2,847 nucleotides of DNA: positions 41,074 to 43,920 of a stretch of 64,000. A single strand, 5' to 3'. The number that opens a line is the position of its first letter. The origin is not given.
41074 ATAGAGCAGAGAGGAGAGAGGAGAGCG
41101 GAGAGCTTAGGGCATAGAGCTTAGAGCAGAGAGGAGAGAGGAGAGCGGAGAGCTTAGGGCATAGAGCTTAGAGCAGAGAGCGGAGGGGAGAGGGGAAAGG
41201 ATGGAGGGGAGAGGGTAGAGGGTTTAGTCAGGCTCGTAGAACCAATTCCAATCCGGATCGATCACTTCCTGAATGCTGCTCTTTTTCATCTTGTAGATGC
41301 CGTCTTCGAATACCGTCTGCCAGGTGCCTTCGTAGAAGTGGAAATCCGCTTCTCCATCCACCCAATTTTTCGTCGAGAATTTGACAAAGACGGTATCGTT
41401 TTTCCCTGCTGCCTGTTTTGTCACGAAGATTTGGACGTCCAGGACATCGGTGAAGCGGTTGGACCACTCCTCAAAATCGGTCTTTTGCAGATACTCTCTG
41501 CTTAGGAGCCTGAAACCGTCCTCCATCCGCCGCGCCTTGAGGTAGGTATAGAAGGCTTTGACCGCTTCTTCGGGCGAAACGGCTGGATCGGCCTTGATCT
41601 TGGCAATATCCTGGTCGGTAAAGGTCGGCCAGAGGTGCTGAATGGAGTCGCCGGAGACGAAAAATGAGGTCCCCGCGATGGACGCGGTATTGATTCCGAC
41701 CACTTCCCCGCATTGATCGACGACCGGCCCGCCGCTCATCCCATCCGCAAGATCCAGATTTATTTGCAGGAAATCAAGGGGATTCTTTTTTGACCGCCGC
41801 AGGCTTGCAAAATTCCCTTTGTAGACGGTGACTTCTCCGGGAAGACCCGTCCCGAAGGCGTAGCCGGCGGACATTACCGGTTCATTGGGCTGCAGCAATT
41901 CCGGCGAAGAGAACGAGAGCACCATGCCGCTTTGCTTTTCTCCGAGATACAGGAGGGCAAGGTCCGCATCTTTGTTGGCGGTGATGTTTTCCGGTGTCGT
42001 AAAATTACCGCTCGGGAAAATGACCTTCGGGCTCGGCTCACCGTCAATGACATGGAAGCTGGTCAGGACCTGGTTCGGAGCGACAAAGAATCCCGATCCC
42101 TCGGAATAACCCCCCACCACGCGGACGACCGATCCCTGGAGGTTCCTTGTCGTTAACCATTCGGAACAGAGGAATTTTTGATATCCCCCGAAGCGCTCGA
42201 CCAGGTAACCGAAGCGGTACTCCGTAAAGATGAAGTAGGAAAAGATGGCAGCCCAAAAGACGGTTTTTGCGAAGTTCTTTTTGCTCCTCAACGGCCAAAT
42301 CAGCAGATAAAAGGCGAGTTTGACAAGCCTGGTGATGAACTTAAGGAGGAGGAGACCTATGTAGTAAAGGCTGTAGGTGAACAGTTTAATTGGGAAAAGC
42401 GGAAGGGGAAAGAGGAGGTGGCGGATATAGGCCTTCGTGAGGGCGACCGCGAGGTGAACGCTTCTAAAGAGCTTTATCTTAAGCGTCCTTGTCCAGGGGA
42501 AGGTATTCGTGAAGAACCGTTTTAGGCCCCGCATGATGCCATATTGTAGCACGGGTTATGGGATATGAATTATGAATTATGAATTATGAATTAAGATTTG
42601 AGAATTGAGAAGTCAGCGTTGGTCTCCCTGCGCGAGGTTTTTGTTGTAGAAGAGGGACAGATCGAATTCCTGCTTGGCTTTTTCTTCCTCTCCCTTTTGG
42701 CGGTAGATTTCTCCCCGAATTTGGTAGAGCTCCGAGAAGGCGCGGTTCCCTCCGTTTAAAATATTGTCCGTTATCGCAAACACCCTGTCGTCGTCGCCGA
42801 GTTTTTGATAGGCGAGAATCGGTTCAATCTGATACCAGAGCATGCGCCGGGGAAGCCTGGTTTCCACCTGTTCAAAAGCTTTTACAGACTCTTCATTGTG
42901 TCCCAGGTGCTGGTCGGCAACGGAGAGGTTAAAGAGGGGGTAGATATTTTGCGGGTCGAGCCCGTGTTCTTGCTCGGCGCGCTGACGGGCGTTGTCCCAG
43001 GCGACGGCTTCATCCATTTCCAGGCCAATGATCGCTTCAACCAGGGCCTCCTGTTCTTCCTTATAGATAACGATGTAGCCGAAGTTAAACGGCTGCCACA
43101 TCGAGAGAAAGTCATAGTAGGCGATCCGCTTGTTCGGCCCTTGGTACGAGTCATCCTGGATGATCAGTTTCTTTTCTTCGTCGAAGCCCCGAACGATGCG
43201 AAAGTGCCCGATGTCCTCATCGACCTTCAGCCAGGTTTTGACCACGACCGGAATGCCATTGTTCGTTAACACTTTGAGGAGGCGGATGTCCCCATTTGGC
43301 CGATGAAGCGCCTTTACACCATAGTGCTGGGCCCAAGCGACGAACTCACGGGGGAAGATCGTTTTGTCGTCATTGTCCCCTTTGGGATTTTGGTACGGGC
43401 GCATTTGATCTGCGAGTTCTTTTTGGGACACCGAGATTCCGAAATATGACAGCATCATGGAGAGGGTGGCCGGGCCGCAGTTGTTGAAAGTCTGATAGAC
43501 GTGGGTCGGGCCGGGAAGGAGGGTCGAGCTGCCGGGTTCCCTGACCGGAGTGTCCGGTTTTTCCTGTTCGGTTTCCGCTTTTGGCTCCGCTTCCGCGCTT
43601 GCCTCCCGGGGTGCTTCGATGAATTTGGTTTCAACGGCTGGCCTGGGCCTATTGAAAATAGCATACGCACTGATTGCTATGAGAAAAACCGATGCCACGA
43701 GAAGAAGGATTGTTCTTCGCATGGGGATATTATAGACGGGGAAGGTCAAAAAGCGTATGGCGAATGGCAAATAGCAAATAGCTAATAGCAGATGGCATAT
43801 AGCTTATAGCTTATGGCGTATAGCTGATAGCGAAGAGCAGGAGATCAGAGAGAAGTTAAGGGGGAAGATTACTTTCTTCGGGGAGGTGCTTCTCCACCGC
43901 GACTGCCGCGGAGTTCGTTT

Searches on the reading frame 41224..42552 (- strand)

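Call 7: search_protein_families(library=pfam, proteins=[window:41224-42552:-])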
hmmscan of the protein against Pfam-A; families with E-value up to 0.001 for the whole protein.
window:41224-42552:- (442 aa): 2 families
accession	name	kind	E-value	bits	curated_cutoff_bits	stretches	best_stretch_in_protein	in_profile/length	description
PF13365.12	Trypsin_2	-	3e-22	80.4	27.6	1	152-287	1-144/144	Trypsin-like peptidase domain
PF00089.32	Trypsin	-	5.9e-05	23.4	20.6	1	152-291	27-198/220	Trypsin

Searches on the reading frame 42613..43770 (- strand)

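Call 7: search_protein_families(library=pfam, proteins=[window:42613-43770:-])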
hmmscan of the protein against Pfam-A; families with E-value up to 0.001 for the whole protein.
window:42613-43770:- (385 aa): 5 families
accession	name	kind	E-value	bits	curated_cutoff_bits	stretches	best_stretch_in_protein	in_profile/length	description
PF13529.12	Peptidase_C39_2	-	1.8e-18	67.9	24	1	92-207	7-141/143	Peptidase_C39 like family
PF03412.21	Peptidase_C39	-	1.2e-07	32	22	1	96-226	11-122/133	Peptidase C39 family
PF12385.14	Peptidase_C70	-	1.8e-06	28.3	19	1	88-221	10-136/141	Papain-like cysteine protease AvrRpt2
PF13181.12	TPR_8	-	7.6e-05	23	25.7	0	347-370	2-25/34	Tetratricopeptide repeat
PF07719.23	TPR_2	-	8.7e-05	22.8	27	0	347-377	2-32/34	Tetratricopeptide repeat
